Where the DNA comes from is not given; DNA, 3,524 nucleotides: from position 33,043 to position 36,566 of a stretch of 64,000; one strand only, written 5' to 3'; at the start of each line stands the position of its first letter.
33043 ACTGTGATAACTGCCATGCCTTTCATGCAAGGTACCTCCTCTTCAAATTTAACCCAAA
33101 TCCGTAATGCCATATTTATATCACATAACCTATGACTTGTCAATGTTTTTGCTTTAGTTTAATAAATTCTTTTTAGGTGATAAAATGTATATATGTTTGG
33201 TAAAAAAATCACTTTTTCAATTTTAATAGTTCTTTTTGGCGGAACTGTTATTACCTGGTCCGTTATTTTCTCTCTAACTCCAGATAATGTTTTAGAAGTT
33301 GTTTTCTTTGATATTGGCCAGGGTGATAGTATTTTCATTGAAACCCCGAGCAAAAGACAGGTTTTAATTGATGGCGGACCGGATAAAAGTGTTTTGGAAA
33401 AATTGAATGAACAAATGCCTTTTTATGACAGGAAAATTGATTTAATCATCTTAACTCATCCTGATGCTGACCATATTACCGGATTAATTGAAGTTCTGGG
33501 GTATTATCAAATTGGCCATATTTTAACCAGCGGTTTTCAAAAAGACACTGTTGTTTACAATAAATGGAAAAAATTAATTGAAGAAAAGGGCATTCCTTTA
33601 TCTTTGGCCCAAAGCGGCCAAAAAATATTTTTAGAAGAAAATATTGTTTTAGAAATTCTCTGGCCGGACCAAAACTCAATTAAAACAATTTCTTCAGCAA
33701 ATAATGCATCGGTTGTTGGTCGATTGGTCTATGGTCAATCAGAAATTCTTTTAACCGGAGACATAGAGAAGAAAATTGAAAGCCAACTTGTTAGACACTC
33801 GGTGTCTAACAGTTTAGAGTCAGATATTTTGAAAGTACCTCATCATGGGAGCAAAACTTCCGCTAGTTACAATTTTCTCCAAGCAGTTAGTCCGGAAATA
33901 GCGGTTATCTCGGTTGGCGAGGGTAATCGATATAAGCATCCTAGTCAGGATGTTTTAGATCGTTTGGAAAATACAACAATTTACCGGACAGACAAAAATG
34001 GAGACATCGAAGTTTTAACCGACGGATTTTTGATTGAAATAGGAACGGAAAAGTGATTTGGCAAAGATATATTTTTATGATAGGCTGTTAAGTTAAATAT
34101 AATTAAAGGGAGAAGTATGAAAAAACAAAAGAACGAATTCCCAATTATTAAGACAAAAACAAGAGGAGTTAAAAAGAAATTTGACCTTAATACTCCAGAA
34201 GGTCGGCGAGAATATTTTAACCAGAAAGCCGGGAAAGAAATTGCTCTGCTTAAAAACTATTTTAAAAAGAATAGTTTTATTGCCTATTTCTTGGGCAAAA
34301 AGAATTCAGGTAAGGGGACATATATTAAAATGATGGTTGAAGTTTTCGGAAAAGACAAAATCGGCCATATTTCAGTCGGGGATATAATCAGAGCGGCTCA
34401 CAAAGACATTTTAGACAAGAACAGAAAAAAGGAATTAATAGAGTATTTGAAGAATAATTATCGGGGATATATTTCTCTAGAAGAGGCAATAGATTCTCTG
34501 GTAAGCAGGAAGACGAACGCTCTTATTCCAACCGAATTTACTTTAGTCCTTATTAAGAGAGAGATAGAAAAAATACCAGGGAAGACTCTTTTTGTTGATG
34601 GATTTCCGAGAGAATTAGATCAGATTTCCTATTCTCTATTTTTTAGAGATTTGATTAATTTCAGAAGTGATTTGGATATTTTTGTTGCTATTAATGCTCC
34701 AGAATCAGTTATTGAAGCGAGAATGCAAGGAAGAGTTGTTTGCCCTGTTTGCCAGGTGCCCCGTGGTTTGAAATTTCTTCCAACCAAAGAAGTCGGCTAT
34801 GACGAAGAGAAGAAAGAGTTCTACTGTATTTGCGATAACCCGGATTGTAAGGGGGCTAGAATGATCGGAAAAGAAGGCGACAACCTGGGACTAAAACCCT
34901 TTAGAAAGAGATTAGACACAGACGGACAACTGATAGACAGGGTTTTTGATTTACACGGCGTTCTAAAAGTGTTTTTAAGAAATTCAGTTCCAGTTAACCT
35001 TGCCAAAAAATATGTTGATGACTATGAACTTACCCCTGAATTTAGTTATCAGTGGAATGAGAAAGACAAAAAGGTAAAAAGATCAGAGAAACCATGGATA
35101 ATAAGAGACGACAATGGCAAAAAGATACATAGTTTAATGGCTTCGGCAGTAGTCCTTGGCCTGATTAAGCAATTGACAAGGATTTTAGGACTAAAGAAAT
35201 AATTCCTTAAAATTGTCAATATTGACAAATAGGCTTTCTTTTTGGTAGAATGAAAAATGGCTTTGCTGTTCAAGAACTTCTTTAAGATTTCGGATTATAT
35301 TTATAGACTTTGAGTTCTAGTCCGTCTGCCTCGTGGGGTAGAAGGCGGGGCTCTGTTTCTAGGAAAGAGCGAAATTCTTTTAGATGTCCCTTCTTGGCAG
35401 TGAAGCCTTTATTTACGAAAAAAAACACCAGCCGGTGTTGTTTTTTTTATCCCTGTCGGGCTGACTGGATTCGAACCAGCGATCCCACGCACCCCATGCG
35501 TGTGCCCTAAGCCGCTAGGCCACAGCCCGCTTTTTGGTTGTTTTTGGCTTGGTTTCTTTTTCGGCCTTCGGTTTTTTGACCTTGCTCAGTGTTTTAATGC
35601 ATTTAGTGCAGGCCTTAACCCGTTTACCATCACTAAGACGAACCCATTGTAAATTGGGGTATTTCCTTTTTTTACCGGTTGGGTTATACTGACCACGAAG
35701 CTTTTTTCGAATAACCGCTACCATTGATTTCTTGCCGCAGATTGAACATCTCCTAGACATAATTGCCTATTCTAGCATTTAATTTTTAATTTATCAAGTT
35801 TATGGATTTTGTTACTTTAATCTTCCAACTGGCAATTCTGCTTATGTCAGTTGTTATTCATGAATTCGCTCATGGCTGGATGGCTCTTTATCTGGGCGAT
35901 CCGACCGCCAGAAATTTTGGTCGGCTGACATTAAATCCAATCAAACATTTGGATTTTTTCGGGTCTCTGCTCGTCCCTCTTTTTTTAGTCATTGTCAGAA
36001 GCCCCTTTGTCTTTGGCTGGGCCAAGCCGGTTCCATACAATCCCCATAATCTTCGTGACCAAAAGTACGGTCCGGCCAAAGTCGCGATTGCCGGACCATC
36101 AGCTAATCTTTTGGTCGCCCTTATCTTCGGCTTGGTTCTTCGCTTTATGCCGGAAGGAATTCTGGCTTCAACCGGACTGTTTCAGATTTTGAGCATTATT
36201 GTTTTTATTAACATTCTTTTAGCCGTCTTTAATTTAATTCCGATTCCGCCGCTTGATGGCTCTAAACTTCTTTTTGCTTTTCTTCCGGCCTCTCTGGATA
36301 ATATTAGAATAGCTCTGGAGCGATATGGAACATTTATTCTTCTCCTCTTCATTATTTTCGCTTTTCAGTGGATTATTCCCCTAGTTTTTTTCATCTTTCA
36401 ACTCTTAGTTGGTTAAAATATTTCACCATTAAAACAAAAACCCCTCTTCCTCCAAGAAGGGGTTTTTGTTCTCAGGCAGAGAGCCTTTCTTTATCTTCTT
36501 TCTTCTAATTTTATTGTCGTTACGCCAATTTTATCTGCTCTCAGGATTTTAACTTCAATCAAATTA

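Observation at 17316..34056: A 13.4-kb serine-recombinase element sits precisely inside the comEC reading frame, a possible excision-dependent competence switch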

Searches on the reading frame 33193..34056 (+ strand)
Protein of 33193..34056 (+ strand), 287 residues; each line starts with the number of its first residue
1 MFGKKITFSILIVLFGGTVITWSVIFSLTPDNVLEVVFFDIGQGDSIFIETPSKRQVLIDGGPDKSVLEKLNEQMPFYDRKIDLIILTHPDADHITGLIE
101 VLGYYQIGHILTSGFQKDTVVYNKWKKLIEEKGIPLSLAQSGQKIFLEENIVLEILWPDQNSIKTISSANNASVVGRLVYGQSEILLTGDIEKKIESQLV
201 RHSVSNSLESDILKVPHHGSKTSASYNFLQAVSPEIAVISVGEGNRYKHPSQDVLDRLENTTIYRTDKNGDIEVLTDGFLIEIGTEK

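Call 8: search_protein_families(library=pfam, proteins=[window:33193-34056:+], max_evalue=0.01)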
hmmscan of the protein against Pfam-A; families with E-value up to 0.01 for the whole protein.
window:33193-34056:+ (287 aa): 5 families
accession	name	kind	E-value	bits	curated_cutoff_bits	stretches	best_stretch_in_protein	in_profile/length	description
PF00753.33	Lactamase_B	-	9.3e-14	52.3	22.7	1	42-242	4-195/196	Metallo-beta-lactamase superfamily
PF12706.13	Lactamase_B_2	-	3.2e-06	27.3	27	1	55-101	1-50/200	Beta-lactamase superfamily domain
PF16661.11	Lactamase_B_6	-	0.00095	19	27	1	56-104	8-58/193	Metallo-beta-lactamase superfamily domain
PF19583.5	ODP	-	0.0041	17.5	27.2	0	53-156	11-110/194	ODP family beta lactamase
PF25281.1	MBL_MAP1B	-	0.0082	15.6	37.6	0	38-102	25-85/279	MAP1B MBL-like domain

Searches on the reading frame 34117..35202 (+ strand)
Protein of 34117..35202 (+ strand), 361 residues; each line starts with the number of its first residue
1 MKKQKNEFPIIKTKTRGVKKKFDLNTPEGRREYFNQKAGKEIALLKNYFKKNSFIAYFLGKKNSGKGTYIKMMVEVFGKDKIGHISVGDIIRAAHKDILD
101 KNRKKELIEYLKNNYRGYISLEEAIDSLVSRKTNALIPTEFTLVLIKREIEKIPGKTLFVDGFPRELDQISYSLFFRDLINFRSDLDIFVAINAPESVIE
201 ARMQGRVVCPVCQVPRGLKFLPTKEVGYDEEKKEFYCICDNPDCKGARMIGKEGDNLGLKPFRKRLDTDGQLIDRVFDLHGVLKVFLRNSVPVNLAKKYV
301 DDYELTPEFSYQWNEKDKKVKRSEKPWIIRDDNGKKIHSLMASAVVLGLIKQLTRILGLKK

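Call 53: search_protein_families(library=pfam, proteins=[window:34117-35202:+], max_evalue=0.01)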
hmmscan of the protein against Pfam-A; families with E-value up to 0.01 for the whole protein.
window:34117-35202:+ (361 aa): 2 families
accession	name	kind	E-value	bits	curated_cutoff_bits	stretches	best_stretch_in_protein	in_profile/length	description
PF00406.28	ADK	-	5.1e-11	43.4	26.8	1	134-240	52-123/151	Adenylate kinase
PF13207.12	AAA_17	-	1.1e-06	29.4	27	1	64-205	6-121/136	AAA domain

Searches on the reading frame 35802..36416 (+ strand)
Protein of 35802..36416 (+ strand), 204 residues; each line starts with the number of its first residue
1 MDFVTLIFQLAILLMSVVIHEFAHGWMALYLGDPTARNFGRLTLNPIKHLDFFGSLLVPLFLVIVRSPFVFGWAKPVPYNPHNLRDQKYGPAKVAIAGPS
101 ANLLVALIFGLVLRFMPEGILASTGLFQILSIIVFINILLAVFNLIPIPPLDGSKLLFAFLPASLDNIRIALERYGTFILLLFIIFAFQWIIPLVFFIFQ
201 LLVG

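Call 53: search_protein_families(library=pfam, proteins=[window:35802-36416:+], max_evalue=0.01)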
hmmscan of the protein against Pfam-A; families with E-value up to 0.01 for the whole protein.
window:35802-36416:+ (204 aa): 1 family
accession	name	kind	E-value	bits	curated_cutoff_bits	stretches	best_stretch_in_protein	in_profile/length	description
PF02163.28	Peptidase_M50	-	3.5e-15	56.4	27.2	2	119-168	152-201/221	Peptidase family M50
